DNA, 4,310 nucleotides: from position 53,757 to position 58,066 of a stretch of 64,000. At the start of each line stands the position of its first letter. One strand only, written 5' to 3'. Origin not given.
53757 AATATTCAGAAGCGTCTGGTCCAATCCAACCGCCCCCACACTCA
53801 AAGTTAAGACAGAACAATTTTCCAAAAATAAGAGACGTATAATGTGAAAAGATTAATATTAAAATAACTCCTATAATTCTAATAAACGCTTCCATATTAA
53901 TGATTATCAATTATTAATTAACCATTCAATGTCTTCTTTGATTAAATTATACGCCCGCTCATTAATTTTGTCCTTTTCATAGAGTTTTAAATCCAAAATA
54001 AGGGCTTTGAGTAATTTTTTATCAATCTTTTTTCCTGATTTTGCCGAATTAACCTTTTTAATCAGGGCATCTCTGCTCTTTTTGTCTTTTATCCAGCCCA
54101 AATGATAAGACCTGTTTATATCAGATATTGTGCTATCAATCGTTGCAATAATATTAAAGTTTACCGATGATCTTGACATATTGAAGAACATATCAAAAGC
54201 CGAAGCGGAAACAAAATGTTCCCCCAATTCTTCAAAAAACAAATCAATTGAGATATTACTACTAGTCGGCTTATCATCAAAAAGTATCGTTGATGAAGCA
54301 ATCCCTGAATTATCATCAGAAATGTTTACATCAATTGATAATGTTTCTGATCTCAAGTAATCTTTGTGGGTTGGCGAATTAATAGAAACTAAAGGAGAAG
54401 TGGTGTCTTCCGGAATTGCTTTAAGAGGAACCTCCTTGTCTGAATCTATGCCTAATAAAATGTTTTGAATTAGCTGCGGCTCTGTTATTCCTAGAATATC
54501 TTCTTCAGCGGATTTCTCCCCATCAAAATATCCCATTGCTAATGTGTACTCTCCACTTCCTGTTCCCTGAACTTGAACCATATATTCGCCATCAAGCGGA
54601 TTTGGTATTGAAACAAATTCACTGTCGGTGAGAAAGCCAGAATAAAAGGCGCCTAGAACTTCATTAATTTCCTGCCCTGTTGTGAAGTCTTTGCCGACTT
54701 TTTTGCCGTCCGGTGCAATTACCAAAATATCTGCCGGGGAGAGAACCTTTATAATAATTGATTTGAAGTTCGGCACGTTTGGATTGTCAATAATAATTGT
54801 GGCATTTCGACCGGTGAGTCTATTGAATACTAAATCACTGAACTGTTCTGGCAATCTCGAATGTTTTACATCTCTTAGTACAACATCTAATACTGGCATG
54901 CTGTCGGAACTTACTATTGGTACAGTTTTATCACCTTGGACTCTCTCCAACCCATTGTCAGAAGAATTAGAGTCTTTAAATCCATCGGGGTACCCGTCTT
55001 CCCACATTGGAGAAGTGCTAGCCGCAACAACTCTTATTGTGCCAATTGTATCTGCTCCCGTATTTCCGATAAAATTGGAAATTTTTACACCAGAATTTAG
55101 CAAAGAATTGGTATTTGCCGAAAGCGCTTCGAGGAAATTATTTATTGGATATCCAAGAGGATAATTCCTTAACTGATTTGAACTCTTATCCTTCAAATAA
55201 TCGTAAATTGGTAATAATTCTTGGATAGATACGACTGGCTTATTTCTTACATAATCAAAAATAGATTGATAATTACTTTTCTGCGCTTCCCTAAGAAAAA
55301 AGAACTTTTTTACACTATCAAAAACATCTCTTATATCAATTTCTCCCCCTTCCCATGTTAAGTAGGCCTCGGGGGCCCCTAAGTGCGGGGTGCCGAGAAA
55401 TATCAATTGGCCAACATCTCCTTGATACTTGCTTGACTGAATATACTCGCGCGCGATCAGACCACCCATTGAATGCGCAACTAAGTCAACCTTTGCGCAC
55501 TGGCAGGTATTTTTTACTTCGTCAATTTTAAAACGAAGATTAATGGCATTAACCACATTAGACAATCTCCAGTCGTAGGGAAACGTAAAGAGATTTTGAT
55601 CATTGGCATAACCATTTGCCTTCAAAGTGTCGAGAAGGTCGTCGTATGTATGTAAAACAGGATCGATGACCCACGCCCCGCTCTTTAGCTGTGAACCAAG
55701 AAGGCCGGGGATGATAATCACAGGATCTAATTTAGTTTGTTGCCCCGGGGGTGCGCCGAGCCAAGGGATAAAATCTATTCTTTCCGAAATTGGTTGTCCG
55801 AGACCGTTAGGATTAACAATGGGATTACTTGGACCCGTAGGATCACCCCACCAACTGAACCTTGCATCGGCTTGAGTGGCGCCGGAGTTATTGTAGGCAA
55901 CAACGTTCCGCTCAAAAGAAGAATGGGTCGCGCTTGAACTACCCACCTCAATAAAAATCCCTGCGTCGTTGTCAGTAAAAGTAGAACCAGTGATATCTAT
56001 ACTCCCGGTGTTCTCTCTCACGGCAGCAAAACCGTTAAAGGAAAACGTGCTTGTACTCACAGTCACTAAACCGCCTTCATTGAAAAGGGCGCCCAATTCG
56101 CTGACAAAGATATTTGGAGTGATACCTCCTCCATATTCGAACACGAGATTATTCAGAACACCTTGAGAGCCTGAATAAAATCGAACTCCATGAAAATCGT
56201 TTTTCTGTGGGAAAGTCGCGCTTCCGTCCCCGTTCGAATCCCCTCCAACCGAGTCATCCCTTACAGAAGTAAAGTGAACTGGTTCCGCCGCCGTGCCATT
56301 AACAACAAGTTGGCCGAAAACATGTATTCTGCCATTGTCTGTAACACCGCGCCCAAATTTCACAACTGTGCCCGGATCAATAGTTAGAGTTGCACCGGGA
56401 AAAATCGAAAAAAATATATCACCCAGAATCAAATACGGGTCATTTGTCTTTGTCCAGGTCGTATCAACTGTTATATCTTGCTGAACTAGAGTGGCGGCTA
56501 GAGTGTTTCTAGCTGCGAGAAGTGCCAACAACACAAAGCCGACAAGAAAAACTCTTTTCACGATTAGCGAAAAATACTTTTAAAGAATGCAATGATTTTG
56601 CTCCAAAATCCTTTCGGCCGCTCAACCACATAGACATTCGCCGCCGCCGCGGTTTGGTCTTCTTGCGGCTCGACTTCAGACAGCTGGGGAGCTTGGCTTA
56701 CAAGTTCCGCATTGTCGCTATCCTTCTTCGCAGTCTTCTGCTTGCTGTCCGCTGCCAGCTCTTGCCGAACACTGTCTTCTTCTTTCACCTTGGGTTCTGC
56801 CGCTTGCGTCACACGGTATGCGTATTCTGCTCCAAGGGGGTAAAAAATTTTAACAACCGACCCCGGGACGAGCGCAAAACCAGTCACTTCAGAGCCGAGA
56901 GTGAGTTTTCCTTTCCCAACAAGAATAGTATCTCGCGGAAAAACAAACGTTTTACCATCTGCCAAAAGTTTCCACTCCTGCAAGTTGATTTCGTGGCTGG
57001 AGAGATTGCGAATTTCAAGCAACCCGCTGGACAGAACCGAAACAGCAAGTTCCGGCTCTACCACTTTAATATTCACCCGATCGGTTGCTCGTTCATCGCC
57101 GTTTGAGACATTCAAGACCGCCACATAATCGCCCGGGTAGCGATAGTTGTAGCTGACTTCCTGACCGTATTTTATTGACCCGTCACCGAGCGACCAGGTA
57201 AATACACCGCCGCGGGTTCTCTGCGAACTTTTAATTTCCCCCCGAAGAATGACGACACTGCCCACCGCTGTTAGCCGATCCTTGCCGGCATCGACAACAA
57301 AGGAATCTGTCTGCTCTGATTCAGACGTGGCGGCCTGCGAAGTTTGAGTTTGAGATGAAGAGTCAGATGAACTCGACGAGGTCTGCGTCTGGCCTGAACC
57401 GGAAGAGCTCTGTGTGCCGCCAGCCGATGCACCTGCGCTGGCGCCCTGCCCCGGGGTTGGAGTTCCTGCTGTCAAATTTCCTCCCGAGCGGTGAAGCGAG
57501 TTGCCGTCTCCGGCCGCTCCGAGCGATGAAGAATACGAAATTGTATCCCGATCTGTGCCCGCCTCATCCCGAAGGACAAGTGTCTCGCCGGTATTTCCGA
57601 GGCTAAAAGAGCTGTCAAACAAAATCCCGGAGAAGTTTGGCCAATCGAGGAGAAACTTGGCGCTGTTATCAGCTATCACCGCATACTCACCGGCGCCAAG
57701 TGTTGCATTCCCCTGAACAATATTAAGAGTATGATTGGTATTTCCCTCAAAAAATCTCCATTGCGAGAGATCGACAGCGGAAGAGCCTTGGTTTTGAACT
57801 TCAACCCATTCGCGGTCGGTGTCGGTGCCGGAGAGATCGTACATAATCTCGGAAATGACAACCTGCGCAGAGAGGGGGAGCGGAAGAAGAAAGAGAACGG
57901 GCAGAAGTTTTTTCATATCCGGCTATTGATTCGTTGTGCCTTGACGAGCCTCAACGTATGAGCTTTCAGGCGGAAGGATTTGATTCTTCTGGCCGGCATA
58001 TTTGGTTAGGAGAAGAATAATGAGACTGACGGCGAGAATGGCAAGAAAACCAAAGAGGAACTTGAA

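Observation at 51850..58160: AT-rich island: secreted LTD protein plus beta-helix/LCAT-like lipase followed by a tandem array of small membrane-protein genes separated by decaying cassette repeats; candidate effector/immunity-like system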

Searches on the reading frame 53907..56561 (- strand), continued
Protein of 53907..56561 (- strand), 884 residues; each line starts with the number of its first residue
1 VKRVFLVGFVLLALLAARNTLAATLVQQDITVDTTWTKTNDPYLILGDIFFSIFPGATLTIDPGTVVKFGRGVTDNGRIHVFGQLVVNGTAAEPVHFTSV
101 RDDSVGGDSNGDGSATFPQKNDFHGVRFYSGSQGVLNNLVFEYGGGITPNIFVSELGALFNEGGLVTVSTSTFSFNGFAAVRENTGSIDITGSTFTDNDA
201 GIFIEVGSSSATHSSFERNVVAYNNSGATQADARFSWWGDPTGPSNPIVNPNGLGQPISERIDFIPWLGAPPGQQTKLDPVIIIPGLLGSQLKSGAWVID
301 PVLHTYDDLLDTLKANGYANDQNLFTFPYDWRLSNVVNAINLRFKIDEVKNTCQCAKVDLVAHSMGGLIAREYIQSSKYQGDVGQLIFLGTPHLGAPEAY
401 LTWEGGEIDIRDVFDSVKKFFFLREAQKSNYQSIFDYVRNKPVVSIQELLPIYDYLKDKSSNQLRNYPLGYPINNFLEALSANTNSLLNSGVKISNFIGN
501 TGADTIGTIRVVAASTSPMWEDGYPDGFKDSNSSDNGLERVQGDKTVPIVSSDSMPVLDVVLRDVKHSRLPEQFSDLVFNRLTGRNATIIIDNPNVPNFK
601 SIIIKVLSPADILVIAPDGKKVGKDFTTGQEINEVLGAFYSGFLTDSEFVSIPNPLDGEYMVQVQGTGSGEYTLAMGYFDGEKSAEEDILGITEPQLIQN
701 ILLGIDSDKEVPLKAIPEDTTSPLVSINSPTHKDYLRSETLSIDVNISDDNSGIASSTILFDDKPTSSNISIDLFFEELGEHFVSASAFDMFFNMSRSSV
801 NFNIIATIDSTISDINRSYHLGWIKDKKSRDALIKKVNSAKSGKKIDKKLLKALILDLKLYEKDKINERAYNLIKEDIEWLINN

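Call 49: predict_structure(alignment_id=A1)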
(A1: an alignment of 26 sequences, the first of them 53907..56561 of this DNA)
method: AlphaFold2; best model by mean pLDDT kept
length: 884 residues; sequences in the alignment: 26
mean_pLDDT: 81.5   pTM: 0.52
mean pLDDT of the five models: 81.5, 81.0, 80.0, 79.5, 78.5
residues with pLDDT >= 90: 355; 70-90: 353; 50-70: 125; < 50: 51
segments of 3 or more residues with pLDDT < 50: 1-4, 13-20, 151-154, 268-276, 291-299, 469-471, 530-534
pLDDT, mean of each block of 10 residues (from residue 1): 46 45 81 93 83 96 94 82 96 91 80 69 88 96 69 65 95 85 92 91 88 90 88 87 84 87 66 53 70 43 63 87 83 85 92 88 85 91 89 59 61 73 81 79 71 60 58 73 85 88 76 55 50 58 78 70 81 87 87 66 87 94 88 81 69 89 91 90 88 91 92 91 94 93 93 91 93 94 96 94 94 94 92 90 78 88 87 93 89
secondary structure, 60 per line:
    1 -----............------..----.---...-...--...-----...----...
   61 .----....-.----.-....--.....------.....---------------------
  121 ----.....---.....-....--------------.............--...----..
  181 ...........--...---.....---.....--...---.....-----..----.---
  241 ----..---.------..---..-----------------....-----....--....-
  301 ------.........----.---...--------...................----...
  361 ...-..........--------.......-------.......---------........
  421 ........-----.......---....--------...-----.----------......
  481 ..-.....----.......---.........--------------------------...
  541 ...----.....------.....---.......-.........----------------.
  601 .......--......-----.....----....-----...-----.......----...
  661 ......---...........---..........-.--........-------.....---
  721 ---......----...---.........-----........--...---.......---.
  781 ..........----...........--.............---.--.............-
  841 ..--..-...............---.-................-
elements in order (helices of 4 or more, strands of 3 or more residues): H6-17 E34-36 E43-45 E51-53 E58-61 E66-69 E78-81 E84-88 E95-99 E125-129 E133-137 E139-142 E157-169 E172-174 E179-191 E194-196 E200-204 E208-212 E215-217 E221-225 E281-284 E290-293 E296-299 H307-315 E324-326 H335-353 E358-363 H365-374 E383-389 H397-403 H413-428 H434-440 H444-447 E456-458 H475-482 H484-488 E493-499 E503-511 E538-543 H549-552 E559-563 H567-573 H575-583 E600-607 E610-615 E621-625 E630-633 E639-641 E647-653 E658-666 E670-680 E684-693 E698-705 E713-717 E724-729 E734-736 E740-748 E754-761 E764-766 E770-773 E780-790 E795-805 H808-820 H827-839 H848-862 H868-883
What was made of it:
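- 55470..55472 (-): Codon of Ser364, the nucleophile in AHSMGG. The other candidate triad residues are Asp544 (54930-54932) and His567 (54861-54863). Each follows a strand in the AF2 model in the canonical alpha/beta-hydrolase order (call 49).
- On LCAT/PGAP1-like alpha/beta-hydrolase lipases (Pfam PF02450, PF07819): Each sits just after a predicted strand in the canonical order (call 49).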

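Call 52: fold_search(model_id=the predicted structure, library=pdb)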
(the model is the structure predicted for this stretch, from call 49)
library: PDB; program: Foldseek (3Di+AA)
matches with E <= 10: 1284; with E <= 0.001: 36
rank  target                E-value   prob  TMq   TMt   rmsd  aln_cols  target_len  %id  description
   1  6wpx_A                3.3e-08  1.00  0.21  0.38  19.6       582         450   12  Crystal structure of Bacillus licheniformis lipase BlEst2 in propetide form (released 2021-06-09)
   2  6wpx_B                6.6e-08  1.00  0.21  0.40  20.1       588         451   12  Crystal structure of Bacillus licheniformis lipase BlEst2 in propetide form (released 2021-06-09)
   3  5bv7_A                5.5e-07  1.00  0.22  0.48   9.1       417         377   16  Crystal structure of human LCAT (L4F, N5D) in complex with Fab of an agonistic antibody (released 2015-12-16)
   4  5txf_A                6.3e-07  1.00  0.22  0.47   9.6       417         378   16  Crystal structure of Lecithin:cholesterol acyltransferase (LCAT) in a closed conformation (released 2017-10-25)
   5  4xx1_A                1.0e-06  1.00  0.23  0.50   8.5       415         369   16  Low resolution structure of LCAT in complex with Fab1 (released 2015-07-29)
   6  4x90_A                2.9e-06  1.00  0.23  0.50   7.1       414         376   14  Crystal structure of Lysosomal Phospholipase A2 (released 2015-03-11)
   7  6mvd_A                6.1e-06  1.00  0.20  0.44  10.2       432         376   16  Crystal structure of Lecithin:cholesterol acyltransferase (LCAT) in complex with isopropyl dodec-11-enylfluorophosphon (released 2018-12-05)
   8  6cl4                  2.0e-05  1.00  0.18  0.50  11.3       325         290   15  LipC12 - Lipase from metagenomics (released 2019-03-13)
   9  4xwg_A                2.2e-05  1.00  0.21  0.46   9.1       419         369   16  Crystal Structure of LCAT (C31Y) in complex with Fab1 (released 2015-07-29)
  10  9g8u_A                2.3e-05  1.00  0.19  0.51  11.9       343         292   15  Structure of the LipA:LipB complex from Acinetobacter baumannii (released 2025-02-19)
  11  6jd9                  3.1e-05  1.00  0.18  0.49  12.3       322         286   16  Proteus mirabilis lipase mutant - I118V/E130G (released 2019-07-24)
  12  4hs9                  3.1e-05  1.00  0.18  0.48  12.1       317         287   17  Methanol tolerant mutant of the Proteus mirabilis lipase (released 2013-05-22)
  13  4x97_A                3.4e-05  1.00  0.24  0.51   6.6       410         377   16  Crystal structure of Lysosomal Phospholipase A2 in complex with methyl arachidonyl fluorophosphonate (MAFP) (released 2015-03-11)
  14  4gw3                  5.9e-05  1.00  0.18  0.50  12.3       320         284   16  Crystal Structure of the Lipase from Proteus mirabilis (released 2013-02-06)
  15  3w9u                  1.1e-04  1.00  0.17  0.48  12.0       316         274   16  Crystal structure of Lipk107 (released 2013-12-04)
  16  1ex9                  1.8e-04  1.00  0.18  0.51  12.5       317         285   14  CRYSTAL STRUCTURE OF THE PSEUDOMONAS AERUGINOSA LIPASE COMPLEXED WITH RC-(RP,SP)-1,2-DIOCTYLCARBAMOYL-GLYCERO-3-O-OCTYLP (released 2000-10-18)
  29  2es4_B                6.3e-04  1.00  0.18  0.45  13.1       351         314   15  Crystal structure of the Burkholderia glumae lipase-specific foldase in complex with its cognate lipase (released 2006-03-07)
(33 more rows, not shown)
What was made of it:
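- Structural neighbours are BlEst2, LCAT, LPLA2 and family I lipases (call 52).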

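Call 62: search_protein_families(library=pfam, proteins=[L121:9612-10961:+, L109:9834-11237:+], max_evalue=0.1)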
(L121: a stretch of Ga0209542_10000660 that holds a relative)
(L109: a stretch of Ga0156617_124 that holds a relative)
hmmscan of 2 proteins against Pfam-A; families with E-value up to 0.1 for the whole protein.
L121:9612-10961:+ (449 aa): 3 families
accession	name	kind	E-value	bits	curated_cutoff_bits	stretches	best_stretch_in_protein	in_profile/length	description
PF18911.6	PKD_4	-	1.4e-10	41.5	27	1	190-253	6-69/85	PKD domain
PF00801.26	PKD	-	1.1e-08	35.4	23.5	1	195-253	8-66/80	PKD domain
PF00932.25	LTD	-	1.4e-05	25.8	34.3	1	273-324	12-70/109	Lamin Tail Domain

L109:9834-11237:+ (468 aa): 3 families
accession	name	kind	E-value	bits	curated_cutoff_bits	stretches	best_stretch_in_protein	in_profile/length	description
PF00932.25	LTD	-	9e-18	65.1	34.3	2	19-131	5-106/109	Lamin Tail Domain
PF18911.6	PKD_4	-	1.9e-09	37.9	27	1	216-278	8-70/85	PKD domain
PF00801.26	PKD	-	5.3e-08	33.2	23.5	1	221-279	10-68/80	PKD domain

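Call 70: find_encoding_contigs(protein=P0002, flank=10000, max_places=6)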
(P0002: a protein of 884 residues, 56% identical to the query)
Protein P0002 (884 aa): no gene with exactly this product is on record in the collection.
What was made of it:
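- Tried and rejected: The P0002 locus, which would be the best comparator, is not on record (call 70).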

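Call 81: search_protein_families(library=pfam, proteins=[L127:8379-9053:+], max_evalue=0.01)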
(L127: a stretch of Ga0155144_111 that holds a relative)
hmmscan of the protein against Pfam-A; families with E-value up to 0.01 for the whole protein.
L127:8379-9053:+ (224 aa): 1 family
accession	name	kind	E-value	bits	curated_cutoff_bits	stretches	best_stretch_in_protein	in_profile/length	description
PF01797.21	Y1_Tnp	-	6.4e-16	59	23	1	9-126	2-121/121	Transposase IS200 like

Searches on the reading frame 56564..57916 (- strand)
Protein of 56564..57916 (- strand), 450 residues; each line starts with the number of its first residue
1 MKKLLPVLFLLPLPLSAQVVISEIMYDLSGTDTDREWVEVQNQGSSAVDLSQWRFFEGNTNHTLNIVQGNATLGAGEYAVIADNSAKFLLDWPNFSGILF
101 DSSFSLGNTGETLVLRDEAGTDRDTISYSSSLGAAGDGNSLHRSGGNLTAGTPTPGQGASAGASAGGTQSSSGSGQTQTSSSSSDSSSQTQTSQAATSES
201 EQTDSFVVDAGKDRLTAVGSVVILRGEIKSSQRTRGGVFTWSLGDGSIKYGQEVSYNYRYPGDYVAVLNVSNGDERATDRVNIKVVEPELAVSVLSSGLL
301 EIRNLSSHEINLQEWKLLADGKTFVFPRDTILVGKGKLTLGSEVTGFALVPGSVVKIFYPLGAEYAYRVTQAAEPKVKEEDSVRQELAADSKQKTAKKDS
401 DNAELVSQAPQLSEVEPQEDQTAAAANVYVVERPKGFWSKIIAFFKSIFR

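Call 4: search_protein_families(library=pfam, proteins=[window:56564-57916:-], max_evalue=0.1)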
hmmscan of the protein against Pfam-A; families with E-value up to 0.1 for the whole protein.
window:56564-57916:- (450 aa): 3 families
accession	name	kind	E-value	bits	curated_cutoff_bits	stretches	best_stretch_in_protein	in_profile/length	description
PF00932.25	LTD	-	1.1e-23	84.2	34.3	2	17-129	6-108/109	Lamin Tail Domain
PF18911.6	PKD_4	-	1.7e-10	41.3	27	1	207-283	5-83/85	PKD domain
PF00801.26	PKD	-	1.5e-08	35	23.5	1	234-285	27-80/80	PKD domain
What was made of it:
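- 56564..57916 (-): 450-aa secreted protein with two LTD stretches and a PKD domain. Call 4 (LTD 1.1e-23, PKD_4 1.7e-10).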

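Call 37: search_protein_families(library=ncbifam, proteins=[window:56564-57916:-], max_evalue=0.1)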
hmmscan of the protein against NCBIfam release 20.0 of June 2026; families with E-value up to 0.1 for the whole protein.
window:56564-57916:- (450 aa): 1 family
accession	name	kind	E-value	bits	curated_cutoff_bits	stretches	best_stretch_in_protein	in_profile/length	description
TIGR00864.1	PCC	subfamily_domain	0.0072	12.7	1861.4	1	250-298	1355-1403/2700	polycystin cation channel protein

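Call 38: search_protein_families(library=padloc, proteins=[window:56564-57916:-], max_evalue=0.1)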
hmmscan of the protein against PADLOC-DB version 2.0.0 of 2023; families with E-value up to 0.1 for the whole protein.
window:56564-57916:- (450 aa): 0 families
